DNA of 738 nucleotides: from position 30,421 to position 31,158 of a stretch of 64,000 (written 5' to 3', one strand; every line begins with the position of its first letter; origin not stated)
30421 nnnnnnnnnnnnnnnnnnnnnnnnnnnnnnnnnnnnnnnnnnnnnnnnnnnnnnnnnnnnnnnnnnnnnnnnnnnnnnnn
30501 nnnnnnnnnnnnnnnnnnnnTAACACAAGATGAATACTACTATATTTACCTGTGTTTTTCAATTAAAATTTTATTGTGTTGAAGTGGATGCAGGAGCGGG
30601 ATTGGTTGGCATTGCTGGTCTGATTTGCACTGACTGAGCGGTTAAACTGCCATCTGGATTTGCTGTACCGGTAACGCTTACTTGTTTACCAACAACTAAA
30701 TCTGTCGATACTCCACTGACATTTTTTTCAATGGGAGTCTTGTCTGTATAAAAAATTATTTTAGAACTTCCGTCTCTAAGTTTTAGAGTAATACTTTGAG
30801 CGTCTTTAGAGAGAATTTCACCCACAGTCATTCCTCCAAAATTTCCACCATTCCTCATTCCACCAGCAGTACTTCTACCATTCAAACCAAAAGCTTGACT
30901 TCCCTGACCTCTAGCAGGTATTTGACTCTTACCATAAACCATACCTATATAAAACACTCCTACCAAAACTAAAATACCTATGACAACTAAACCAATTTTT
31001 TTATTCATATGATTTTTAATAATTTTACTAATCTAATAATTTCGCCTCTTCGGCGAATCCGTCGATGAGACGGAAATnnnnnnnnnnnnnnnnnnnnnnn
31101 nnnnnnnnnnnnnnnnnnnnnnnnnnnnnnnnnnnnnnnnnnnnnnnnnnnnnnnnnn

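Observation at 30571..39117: Ten-gene co-directional string coupling a flavinylation module to ECF sigma, HlyD and a MacB-type ABC efflux system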

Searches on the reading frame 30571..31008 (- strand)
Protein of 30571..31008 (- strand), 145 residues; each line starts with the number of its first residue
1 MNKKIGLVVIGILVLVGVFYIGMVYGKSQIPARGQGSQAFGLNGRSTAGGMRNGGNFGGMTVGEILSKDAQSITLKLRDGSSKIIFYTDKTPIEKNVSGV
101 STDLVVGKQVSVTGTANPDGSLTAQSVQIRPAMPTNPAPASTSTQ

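Call 3: search_protein_families(library=pfam, proteins=[window:30571-31008:-], max_evalue=0.01)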
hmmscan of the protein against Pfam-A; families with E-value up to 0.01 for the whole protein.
window:30571-31008:- (145 aa): 2 families
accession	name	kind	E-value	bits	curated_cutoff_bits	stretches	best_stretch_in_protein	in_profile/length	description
PF18914.6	DUF5666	-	4.3e-06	27.3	27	1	63-127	2-59/60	Domain of unknown function (DUF5666)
PF01336.31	tRNA_anti-codon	-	0.0096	16.3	27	0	73-119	18-60/75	OB-fold nucleic acid binding domain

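Call 4: search_protein_families(library=ncbifam, proteins=[window:30571-31008:-], max_evalue=0.01)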
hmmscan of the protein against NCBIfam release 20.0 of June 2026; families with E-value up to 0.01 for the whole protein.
window:30571-31008:- (145 aa): 0 families

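Call 53: find_homologous_proteins(query=window:30571-31008:-, max_evalue=0.001)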
Query window:30571-31008:- (145 aa): 189 proteins with E <= 0.001 among 214 candidates; the best 120 are listed.
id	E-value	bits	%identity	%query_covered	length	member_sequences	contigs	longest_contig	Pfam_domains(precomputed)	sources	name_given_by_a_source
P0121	3.0e-85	301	100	100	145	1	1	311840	PF18914.7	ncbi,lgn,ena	-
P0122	3.9e-58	213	74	86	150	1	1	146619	-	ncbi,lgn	ncbi:MAG: hypothetical protein WAV23_00315 [Minisyncoccia bacterium]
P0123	2.3e-56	207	72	94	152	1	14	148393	-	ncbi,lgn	-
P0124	1.3e-55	205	68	96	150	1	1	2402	-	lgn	-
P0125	4.1e-54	200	68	83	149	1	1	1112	-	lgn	-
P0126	1.5e-48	182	69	91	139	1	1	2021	-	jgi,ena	-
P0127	3.8e-42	161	66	90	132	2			-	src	-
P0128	6.1e-42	160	61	77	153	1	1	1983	-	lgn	-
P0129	4.4e-39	151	58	84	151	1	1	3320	-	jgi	jgi:hypothetical protein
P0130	5.3e-38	148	59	93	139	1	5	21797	-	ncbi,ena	-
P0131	6.6e-37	144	54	94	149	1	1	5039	-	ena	-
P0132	2.3e-36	142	57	80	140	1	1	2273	-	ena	-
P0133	3.3e-36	142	53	80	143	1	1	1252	-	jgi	jgi:hypothetical protein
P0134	2.3e-35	139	57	93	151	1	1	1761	PF18914.7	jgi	jgi:Domain of unknown function (DUF5666)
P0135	2.8e-35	139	57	95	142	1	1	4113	-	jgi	jgi:hypothetical protein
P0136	5.2e-35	138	57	93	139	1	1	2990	PF18914.7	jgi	jgi:hypothetical protein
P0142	3.6e-33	132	53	98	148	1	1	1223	PF18914.7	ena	-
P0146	4.2e-32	129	49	100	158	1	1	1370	PF18914.7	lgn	-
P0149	1.3e-31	127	56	99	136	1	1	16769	PF18914.7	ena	-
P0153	5.4e-31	125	51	95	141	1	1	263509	-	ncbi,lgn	ncbi:MAG: hypothetical protein V4473_01095 [Patescibacteria group bacterium]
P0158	4.1e-30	122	42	100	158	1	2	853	PF18914.7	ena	-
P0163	1.7e-29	120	52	94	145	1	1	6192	PF18914.7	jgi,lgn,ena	-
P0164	2.1e-29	120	55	89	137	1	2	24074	PF18914.7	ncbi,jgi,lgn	jgi:hypothetical protein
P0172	2.4e-28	116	53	91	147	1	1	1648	PF18914.7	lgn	-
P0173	2.7e-28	116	53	83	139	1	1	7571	PF18914.7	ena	-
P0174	3.9e-28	116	68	54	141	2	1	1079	PF18914.7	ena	-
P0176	4.9e-28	115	49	90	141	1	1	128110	PF18914.7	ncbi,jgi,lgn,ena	ncbi:MAG: DUF5666 domain-containing protein [bacterium]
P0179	7.1e-28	115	51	94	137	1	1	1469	PF18914.7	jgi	-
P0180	8.5e-28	115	61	54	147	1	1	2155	PF18914.7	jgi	-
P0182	9.0e-28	115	51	90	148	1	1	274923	-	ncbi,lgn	ncbi:MAG: hypothetical protein V4439_00535 [Patescibacteria group bacterium]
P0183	9.4e-28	115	49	92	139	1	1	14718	PF18914.7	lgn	-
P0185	1.2e-27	114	50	94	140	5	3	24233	PF18914.7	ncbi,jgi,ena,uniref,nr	ncbi:hypothetical protein COU12_00120 [Candidatus Jorgensenbacteria bacterium CG10_big_fil_rev_8_21_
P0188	1.5e-27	114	52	90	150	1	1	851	PF18914.7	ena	-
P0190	1.9e-27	113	53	92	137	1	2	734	PF18914.7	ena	-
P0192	2.6e-27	113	54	97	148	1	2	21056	PF18914.7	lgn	-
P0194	3.8e-27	113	54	86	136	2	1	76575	PF18914.7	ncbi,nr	ncbi:MAG: DUF5666 domain-containing protein [Candidatus Nomurabacteria bacterium]|nr:DUF5666 domain-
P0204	9.7e-27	111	50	84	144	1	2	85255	PF18914.7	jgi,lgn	jgi:hypothetical protein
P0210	2.7e-26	110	51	78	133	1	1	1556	PF18914.7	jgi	jgi:hypothetical protein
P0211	2.9e-26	110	53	91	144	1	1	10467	PF18914.7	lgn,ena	-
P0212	3.3e-26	109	49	94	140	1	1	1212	PF18914.7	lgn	-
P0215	5.9e-26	109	62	59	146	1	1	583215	-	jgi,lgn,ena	-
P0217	6.2e-26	109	62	52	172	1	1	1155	PF18914.7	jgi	-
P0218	6.2e-26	109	47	100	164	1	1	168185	-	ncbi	-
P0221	9.8e-26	108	51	79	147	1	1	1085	PF18914.7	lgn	-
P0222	1.0e-25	108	49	94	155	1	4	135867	PF18914.7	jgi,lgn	-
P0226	1.6e-25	107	48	91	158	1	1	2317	PF18914.7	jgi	jgi:hypothetical protein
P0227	1.6e-25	107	67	46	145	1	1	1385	PF18914.7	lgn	-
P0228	1.8e-25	107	47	92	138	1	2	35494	PF18914.7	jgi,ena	-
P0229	1.8e-25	107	46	77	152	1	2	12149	PF18914.7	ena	-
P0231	2.6e-25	107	47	98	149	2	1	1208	PF18914.7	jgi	jgi:hypothetical protein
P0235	4.3e-25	106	49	93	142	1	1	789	PF18914.7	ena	-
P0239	5.3e-25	106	46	94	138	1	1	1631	PF18914.7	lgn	-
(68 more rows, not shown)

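Call 55: find_encoding_contigs(protein=P0153, flank=10000, max_places=1)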
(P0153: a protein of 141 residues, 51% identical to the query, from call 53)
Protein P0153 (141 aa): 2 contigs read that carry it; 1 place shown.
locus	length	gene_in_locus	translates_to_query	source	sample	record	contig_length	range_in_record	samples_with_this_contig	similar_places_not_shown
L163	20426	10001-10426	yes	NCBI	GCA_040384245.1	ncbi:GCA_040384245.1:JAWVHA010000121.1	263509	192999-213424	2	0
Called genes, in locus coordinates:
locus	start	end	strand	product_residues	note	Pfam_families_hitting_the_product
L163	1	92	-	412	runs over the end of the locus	PF13742:tRNA_anti_2, PF01336:tRNA_anti-codon (weak), PF02601:Exonuc_VII_L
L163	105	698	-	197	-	PF00565:SNase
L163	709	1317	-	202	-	PF09335:VTT_dom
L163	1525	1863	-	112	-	-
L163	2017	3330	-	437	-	PF00270:DEAD, PF04851:ResIII (weak), PF00271:Helicase_C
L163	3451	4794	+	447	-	-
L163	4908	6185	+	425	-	PF00070:Pyr_redox (faint), PF00890:FAD_binding_2, PF01134:GIDA (faint), PF03486:HI0933_like, PF07992:Pyr_redox_2 (weak), PF12831:FAD_oxidored, PF13450:NAD_binding_8 (weak), PF22780:HI0933_like_1st, +4 more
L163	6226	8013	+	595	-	PF25917:BSH_RND, PF25973:BSH_CzcB (weak), PF25954:Beta-barrel_RND_2 (faint), PF25990:Beta-barrel_YknX, PF25975:CzcB_C (faint)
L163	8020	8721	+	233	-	PF00005:ABC_tran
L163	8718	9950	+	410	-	PF12704:MacB_PCD, PF02687:FtsX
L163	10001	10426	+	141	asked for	-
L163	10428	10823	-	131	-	PF01863:YgjP-like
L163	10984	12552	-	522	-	PF13476:AAA_23 (faint), PF00005:ABC_tran, PF02463:SMC_N (faint), PF03193:RsgA_GTPase (faint), PF13555:AAA_29 (faint), PF20720:nSTAND3 (faint), PF13304:AAA_21 (faint), PF00005:ABC_tran, +1 more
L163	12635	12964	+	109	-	PF03551:PadR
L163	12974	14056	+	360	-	PF04024:PspC, PF22571:LiaI-LiaF-TM_PspC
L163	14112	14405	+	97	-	-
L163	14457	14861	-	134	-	PF01641:SelR, PF24046:At4g08330 (faint)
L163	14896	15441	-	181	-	PF01625:PMSR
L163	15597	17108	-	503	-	PF00175:NAD_binding_1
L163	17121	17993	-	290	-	PF02424:ApbE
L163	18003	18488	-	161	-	-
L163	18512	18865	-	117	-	-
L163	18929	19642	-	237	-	-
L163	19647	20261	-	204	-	PF04542:Sigma70_r2, PF08281:Sigma70_r4_2, PF04545:Sigma70_r4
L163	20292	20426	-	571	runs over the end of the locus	PF08534:Redoxin, PF00578:AhpC-TSA, PF13905:Thioredoxin_8, PF17991:Thioredoxin_10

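Call 56: find_encoding_contigs(protein=P0182, flank=10000, max_places=1)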
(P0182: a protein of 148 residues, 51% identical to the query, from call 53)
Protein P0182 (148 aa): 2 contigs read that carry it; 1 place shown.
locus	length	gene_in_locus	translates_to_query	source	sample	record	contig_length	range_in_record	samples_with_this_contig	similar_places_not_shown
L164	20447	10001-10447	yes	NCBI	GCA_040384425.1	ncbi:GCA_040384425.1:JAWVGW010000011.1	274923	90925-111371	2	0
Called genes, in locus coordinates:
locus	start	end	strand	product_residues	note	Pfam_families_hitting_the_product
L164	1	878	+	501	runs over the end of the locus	PF13347:MFS_2 (weak), PF07690:MFS_1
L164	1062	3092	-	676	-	PF16656:Pur_ac_phosph_N (weak)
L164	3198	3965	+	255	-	PF01509:TruB_N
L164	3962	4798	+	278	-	PF01734:Patatin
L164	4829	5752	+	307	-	PF03741:TerC (weak), PF04332:DUF475, PF03741:TerC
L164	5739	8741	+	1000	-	PF00580:UvrD-helicase, PF13245:AAA_19, PF13604:AAA_30 (faint), PF13361:UvrD_C, PF13538:UvrD_C_2 (faint), PF12705:PDDEXK_1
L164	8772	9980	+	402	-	PF12704:MacB_PCD, PF02687:FtsX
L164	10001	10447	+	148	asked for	-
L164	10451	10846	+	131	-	PF01219:DAGK_prokar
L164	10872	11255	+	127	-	-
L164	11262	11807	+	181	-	PF02600:DsbB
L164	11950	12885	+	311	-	-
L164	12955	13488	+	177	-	PF24838:8xMP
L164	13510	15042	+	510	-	PF00117:GATase, PF07722:Peptidase_C26, PF02540:NAD_synthase (faint), PF00733:Asn_synthase (faint), PF01171:ATP_bind_3 (weak), PF00958:GMP_synt_C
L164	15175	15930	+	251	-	-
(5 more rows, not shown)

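Call 57: find_encoding_contigs(protein=P0215, flank=10000, max_places=1)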
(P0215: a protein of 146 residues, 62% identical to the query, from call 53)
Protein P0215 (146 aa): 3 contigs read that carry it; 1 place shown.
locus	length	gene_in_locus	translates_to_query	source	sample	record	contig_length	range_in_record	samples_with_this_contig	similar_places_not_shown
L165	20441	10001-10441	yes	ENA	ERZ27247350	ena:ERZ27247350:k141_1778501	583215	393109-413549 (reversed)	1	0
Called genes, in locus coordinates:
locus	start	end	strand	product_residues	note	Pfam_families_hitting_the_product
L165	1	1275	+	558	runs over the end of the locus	PF03023:MurJ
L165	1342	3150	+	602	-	PF00009:GTP_EFTU, PF14492:EFG_III (weak), PF00679:EFG_C, PF06421:LepA_C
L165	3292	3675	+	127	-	PF04977:DivIC (weak)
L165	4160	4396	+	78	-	PF00462:Glutaredoxin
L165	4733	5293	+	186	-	PF04542:Sigma70_r2, PF08281:Sigma70_r4_2, PF04545:Sigma70_r4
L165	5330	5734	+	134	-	-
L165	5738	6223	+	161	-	-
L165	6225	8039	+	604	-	PF25919:BSH_CusB (faint), PF00364:Biotin_lipoyl (faint), PF25917:BSH_RND, PF25973:BSH_CzcB (faint), PF25954:Beta-barrel_RND_2, PF25990:Beta-barrel_YknX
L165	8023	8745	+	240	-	PF02463:SMC_N (faint), PF00005:ABC_tran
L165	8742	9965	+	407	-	PF12704:MacB_PCD, PF02687:FtsX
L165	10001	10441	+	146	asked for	-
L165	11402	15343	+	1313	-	PF04234:CopC (faint), PF13287:Fn3_assoc, PF01471:PG_binding_1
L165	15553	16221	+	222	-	PF00072:Response_reg, PF00486:Trans_reg_C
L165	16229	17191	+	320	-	PF00512:HisKA, PF02518:HATPase_c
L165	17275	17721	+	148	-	PF18914:DUF5666 (weak)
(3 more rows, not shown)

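Call 58: find_encoding_contigs(protein=P0176, flank=10000, max_places=1)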
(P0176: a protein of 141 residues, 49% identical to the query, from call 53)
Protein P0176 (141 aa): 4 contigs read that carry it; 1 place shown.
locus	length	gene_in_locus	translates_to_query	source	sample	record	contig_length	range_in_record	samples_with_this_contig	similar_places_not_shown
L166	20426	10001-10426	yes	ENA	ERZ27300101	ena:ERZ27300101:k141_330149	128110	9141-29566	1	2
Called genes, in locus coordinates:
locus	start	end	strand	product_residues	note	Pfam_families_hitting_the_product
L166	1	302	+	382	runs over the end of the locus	PF09587:PGA_cap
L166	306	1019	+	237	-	PF00535:Glycos_transf_2, PF10111:Glyco_tranf_2_2, PF13506:Glyco_transf_21 (weak), PF13641:Glyco_tranf_2_3, PF13632:Glyco_trans_2_3 (weak)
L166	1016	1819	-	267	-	PF01479:S4, PF00849:PseudoU_synth_2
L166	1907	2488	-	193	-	-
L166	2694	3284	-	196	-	-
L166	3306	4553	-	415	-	PF00070:Pyr_redox (faint), PF00890:FAD_binding_2, PF01134:GIDA (faint), PF01266:DAO (faint), PF03486:HI0933_like, PF12831:FAD_oxidored, PF13450:NAD_binding_8 (weak), PF22780:HI0933_like_1st, +2 more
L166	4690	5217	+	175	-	PF04542:Sigma70_r2, PF08281:Sigma70_r4_2, PF04545:Sigma70_r4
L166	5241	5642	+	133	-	-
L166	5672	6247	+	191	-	-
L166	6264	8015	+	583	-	PF25919:BSH_CusB (faint), PF00364:Biotin_lipoyl (faint), PF25917:BSH_RND, PF25973:BSH_CzcB (weak), PF25989:YknX_C (faint), PF25990:Beta-barrel_YknX, PF25967:RND-MFP_C (faint)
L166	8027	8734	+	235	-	PF00005:ABC_tran, PF02463:SMC_N (faint)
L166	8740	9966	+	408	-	PF12704:MacB_PCD, PF02687:FtsX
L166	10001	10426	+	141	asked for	PF18914:DUF5666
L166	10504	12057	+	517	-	PF01225:Mur_ligase (faint), PF08245:Mur_ligase_M, PF02875:Mur_ligase_C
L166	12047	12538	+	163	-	PF01878:EVE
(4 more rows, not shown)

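Call 59: find_encoding_contigs(protein=P0218, flank=10000, max_places=1)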
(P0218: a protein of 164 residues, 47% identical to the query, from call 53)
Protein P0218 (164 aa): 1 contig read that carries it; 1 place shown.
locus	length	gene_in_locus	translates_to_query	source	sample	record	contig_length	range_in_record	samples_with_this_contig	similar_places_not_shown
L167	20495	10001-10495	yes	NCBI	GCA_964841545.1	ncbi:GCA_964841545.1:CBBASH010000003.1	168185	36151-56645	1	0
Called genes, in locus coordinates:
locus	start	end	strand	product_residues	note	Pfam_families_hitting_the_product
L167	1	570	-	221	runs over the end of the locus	PF00512:HisKA, PF00072:Response_reg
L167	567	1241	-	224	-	PF00072:Response_reg, PF00486:Trans_reg_C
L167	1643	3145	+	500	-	PF01833:TIG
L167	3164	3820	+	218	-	-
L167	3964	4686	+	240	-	PF18914:DUF5666 (faint)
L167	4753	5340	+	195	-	PF07638:Sigma70_ECF (weak), PF04297:UPF0122 (faint), PF04542:Sigma70_r2, PF08281:Sigma70_r4_2, PF04545:Sigma70_r4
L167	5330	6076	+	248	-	-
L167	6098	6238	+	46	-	-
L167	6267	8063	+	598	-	PF25917:BSH_RND (faint), PF25973:BSH_CzcB (weak), PF25954:Beta-barrel_RND_2 (weak), PF25990:Beta-barrel_YknX, PF25975:CzcB_C (faint), PF25989:YknX_C (faint)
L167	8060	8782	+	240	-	PF00005:ABC_tran, PF02463:SMC_N (faint)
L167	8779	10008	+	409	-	PF12704:MacB_PCD, PF02687:FtsX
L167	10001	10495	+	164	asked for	-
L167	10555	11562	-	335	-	PF23446:LysM1_NFP_LYK (faint), PF01476:LysM, PF23473:LysM3_LYK4_5 (weak), PF01476:LysM, PF01551:Peptidase_M23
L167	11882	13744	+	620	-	PF00580:UvrD-helicase, PF13245:AAA_19, PF13604:AAA_30 (faint), PF01443:Viral_helicase1 (faint), PF13361:UvrD_C, PF13538:UvrD_C_2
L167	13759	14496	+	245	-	PF00398:RrnaAD, PF13649:Methyltransf_25 (weak)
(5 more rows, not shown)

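Call 60: find_encoding_contigs(protein=P0222, flank=10000, max_places=1)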
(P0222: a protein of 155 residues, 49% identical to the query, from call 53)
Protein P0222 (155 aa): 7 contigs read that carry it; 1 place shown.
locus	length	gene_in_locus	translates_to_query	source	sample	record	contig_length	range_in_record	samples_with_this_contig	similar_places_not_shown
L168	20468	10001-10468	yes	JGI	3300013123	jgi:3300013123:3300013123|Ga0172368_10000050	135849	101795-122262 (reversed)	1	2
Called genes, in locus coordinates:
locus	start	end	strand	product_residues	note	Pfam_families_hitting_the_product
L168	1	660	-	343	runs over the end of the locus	-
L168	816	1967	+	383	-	-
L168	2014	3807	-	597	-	PF13679:Methyltransf_32 (weak)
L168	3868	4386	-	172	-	PF00625:Guanylate_kin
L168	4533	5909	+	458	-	PF01566:Nramp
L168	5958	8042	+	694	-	PF00364:Biotin_lipoyl (faint), PF25917:BSH_RND, PF25973:BSH_CzcB (weak), PF25954:Beta-barrel_RND_2 (weak), PF25990:Beta-barrel_YknX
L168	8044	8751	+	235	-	PF00005:ABC_tran, PF02463:SMC_N (faint), PF13304:AAA_21 (faint)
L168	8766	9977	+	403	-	PF12704:MacB_PCD, PF02687:FtsX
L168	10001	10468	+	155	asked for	PF18914:DUF5666 (weak)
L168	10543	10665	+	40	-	-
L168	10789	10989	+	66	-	-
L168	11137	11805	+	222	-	PF02811:PHP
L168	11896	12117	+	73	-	-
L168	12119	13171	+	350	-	PF04055:Radical_SAM (weak), PF13186:SPASM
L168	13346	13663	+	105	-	PF04055:Radical_SAM (weak)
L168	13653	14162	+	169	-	PF13186:SPASM (weak)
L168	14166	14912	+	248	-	PF00535:Glycos_transf_2, PF10111:Glyco_tranf_2_2, PF13641:Glyco_tranf_2_3, PF13632:Glyco_trans_2_3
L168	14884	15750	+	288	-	PF04055:Radical_SAM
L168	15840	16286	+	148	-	-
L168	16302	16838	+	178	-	PF13238:AAA_18 (weak)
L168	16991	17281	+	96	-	-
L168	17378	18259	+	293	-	PF14681:UPRTase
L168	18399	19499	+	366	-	PF13793:Pribosyltran_N, PF00156:Pribosyltran, PF14572:Pribosyl_synth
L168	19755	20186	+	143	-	PF00293:NUDIX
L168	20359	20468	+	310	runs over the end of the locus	PF00005:ABC_tran, PF13304:AAA_21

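Call 66: predict_structure(alignment_id=A4)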
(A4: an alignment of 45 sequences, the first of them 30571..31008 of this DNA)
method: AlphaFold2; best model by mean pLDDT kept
length: 145 residues; sequences in the alignment: 45
mean_pLDDT: 74.5   pTM: 0.50
mean pLDDT of the five models: 74.5, 74.0, 71.4, 70.0, 69.8
residues with pLDDT >= 90: 51; 70-90: 39; 50-70: 25; < 50: 30
segments of 3 or more residues with pLDDT < 50: 31-57
pLDDT, mean of each block of 10 residues (from residue 1): 75 87 60 44 42 50 94 93 94 79 90 91 92 62 55
secondary structure, 60 per line:
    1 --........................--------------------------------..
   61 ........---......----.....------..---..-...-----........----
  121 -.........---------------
elements in order: H3-26 E59-68 E72-77 E82-86 E109-116 E122-130

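Call 69: fold_search(model_id=the predicted structure, library=pdb)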
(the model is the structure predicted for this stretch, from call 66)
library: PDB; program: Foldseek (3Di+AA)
matches with E <= 10: 1269; with E <= 0.001: 0
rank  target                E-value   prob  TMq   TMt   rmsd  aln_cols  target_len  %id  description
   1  4ql5_A                1.6e-03  1.00  0.32  0.59   4.1        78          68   13  Crystal structure of translation initiation factor IF-1 from Streptococcus pneumoniae TIGR4 (released 2014-07-02)
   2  4ql5_B                2.6e-03  1.00  0.30  0.57   4.2        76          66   13  Crystal structure of translation initiation factor IF-1 from Streptococcus pneumoniae TIGR4 (released 2014-07-02)
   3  3h43_K                3.7e-03  1.00  0.34  0.58   4.2        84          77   20  N-terminal domain of the proteasome-activating nucleotidase of Methanocaldococcus jannaschii (released 2009-06-09)
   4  9u7r_E                4.2e-03  1.00  0.35  0.16   2.5        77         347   18  Substrate-free human 26S proteasome purified by midnolin, 20S proteasome, RPTs and RPN11 part (released 2026-04-01)
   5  1wfq_MODEL_1_A        4.7e-03  1.00  0.37  0.56   8.1        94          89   16  Solution structure of the first cold-shock domain of the human KIAA0885 protein (UNR protein) (released 2004-11-26)
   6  1yz6                  5.3e-03  1.00  0.36  0.22   4.0        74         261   18  Crystal structure of intact alpha subunit of aIF2 from Pyrococcus abyssi (released 2005-06-28)
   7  4qy7                  5.6e-03  1.00  0.39  0.59   5.5       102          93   15  Crystal structure of a yobA protein (BSU18810) from Bacillus subtilis subsp. subtilis str. 168 at 1.55 A resolution (released 2014-08-20)
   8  2l15_MODEL_1_A        5.6e-03  1.00  0.35  0.65   4.2        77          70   19  Solution Structure of Cold Shock Protein CspA Using Combined NMR and CS-Rosetta method (released 2010-09-15)
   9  3i4o_B                5.6e-03  1.00  0.32  0.60   3.5        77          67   10  Crystal Structure of Translation Initiation Factor 1 from Mycobacterium tuberculosis (released 2010-02-23)
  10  8wi7_b                5.6e-03  1.00  0.36  0.34   5.0        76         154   18  Cryo- EM structure of Mycobacterium smegmatis 70S ribosome, bS1 and RafH. (released 2024-02-28)
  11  8k0g_E                5.6e-03  1.00  0.35  0.15   4.8        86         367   17  Cryo-EM structure of human 26S RP (Ed state) bound to K11/K48-branched ubiquitin (Ub) chain composed of four Ub. (released 2025-01-22)
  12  6wbd_A                5.6e-03  1.00  0.31  0.11   3.8        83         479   13  Crystal Structure of Lysyl-tRNA synthetase from Stenotrophomonas maltophilia with bound L-lysine (released 2020-04-08)
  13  9bv3_E                5.9e-03  1.00  0.34  0.15   3.3        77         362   19  M1B Midnolin-Proteasome (released 2025-06-11)
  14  9fco_I                6.3e-03  1.00  0.31  0.57   5.8        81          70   14  Structure of E. coli 30S-IF1-IF3-mRNA-Kasugamycin complex (released 2025-03-19)
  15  3h43_B                7.1e-03  1.00  0.33  0.58   4.8        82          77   20  N-terminal domain of the proteasome-activating nucleotidase of Methanocaldococcus jannaschii (released 2009-06-09)
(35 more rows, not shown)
